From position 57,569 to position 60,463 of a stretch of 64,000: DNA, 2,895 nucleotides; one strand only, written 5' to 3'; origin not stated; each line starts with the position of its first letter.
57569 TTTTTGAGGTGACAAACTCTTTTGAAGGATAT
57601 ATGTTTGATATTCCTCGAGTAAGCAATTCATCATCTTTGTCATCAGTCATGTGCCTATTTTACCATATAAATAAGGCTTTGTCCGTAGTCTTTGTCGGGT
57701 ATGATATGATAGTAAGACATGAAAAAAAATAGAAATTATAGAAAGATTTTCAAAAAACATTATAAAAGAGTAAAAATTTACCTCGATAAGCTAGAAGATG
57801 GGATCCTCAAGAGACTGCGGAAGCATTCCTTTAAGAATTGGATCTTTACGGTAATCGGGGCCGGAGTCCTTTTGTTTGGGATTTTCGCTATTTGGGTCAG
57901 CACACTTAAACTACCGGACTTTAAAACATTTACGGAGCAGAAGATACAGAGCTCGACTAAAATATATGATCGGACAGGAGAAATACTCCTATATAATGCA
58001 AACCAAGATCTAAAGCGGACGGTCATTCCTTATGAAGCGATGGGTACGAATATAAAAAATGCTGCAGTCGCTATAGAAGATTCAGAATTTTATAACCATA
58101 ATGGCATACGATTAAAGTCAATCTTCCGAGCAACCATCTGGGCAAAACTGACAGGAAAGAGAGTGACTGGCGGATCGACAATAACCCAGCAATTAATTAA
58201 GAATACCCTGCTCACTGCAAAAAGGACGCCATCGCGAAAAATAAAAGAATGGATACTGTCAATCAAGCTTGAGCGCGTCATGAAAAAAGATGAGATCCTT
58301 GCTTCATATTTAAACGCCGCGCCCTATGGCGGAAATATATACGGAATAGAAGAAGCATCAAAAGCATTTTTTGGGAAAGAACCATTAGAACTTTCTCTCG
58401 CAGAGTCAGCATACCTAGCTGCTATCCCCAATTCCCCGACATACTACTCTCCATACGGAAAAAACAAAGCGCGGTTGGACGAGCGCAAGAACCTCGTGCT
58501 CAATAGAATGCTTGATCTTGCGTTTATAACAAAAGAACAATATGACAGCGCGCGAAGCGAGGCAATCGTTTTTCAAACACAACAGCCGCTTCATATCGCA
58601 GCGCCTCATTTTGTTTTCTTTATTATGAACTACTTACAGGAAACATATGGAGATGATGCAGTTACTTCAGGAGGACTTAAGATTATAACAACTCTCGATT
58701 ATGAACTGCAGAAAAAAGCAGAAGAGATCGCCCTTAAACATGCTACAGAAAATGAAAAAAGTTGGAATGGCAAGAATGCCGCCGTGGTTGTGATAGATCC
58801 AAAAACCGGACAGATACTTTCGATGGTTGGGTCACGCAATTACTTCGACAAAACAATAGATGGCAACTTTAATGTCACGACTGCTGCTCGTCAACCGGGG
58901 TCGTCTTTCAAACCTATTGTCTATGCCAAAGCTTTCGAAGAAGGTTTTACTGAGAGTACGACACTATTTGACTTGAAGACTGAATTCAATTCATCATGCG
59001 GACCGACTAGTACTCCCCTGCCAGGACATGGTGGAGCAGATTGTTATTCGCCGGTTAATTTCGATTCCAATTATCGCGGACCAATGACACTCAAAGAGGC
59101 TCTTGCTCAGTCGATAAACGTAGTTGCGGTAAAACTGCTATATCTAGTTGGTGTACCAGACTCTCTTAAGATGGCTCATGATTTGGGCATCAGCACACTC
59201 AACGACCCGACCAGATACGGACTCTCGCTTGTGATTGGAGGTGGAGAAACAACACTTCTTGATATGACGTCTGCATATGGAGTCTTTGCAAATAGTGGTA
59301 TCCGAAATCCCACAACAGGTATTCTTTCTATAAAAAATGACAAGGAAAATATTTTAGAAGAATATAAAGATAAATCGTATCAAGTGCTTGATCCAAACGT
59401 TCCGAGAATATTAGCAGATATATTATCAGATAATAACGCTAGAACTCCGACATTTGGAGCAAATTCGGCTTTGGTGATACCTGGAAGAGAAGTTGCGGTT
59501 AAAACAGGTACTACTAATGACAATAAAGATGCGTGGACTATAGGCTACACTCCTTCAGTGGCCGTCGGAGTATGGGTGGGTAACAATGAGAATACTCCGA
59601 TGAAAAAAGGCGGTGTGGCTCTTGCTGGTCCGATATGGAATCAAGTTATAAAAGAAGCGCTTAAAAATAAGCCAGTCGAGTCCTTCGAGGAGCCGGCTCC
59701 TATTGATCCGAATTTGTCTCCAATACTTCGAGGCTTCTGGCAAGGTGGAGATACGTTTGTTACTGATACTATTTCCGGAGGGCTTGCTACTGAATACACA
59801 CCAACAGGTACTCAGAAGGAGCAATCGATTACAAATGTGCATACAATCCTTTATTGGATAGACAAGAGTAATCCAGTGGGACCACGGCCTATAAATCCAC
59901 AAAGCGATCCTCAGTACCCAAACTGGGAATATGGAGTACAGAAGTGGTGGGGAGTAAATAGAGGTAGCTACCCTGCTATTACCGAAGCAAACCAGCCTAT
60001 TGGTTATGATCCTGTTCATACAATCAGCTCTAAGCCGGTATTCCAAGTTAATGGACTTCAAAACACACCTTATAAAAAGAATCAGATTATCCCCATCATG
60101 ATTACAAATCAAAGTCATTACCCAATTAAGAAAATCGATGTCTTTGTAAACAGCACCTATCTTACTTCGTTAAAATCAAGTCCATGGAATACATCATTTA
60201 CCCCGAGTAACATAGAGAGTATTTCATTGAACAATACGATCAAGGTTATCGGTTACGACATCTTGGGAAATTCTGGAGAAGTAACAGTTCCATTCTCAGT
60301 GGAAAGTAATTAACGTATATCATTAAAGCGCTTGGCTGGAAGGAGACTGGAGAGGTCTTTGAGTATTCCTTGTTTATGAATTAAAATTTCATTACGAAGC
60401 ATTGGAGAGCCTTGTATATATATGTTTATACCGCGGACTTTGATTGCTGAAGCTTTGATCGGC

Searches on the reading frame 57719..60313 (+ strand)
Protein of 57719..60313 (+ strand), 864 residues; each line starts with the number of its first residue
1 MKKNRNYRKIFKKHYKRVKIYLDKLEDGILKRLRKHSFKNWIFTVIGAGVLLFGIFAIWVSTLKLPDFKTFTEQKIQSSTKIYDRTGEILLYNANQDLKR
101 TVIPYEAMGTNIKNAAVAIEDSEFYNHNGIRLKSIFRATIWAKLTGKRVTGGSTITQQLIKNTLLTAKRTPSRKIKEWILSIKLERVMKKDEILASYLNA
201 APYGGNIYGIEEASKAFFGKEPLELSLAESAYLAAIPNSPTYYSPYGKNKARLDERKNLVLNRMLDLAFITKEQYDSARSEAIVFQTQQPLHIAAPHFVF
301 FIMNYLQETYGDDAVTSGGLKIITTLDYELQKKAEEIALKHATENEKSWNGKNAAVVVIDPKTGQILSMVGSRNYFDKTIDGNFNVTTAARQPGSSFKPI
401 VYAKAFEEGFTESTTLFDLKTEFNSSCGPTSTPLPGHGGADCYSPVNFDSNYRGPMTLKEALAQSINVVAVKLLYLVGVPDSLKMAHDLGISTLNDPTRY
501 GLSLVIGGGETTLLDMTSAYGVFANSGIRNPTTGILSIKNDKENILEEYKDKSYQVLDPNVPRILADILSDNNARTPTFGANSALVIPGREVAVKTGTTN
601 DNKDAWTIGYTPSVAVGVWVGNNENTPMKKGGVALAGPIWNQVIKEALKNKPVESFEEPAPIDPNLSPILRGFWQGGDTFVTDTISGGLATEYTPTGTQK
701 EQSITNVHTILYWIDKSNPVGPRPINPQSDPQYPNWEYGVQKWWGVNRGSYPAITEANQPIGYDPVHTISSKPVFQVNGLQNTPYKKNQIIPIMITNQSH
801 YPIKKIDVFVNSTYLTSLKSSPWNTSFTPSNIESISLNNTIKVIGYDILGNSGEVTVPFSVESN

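Call 12: search_protein_families(library=pfam, proteins=[window:57719-60313:+], max_evalue=0.00001)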
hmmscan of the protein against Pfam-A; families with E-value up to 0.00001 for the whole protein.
window:57719-60313:+ (864 aa): 2 families
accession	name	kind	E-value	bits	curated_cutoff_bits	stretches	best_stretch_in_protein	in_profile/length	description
PF00912.28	Transgly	-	6.3e-58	195.6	27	1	94-264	8-177/178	Transglycosylase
PF00905.27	Transpeptidase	-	1.7e-24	87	22.1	1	355-644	2-298/299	Penicillin binding protein transpeptidase domain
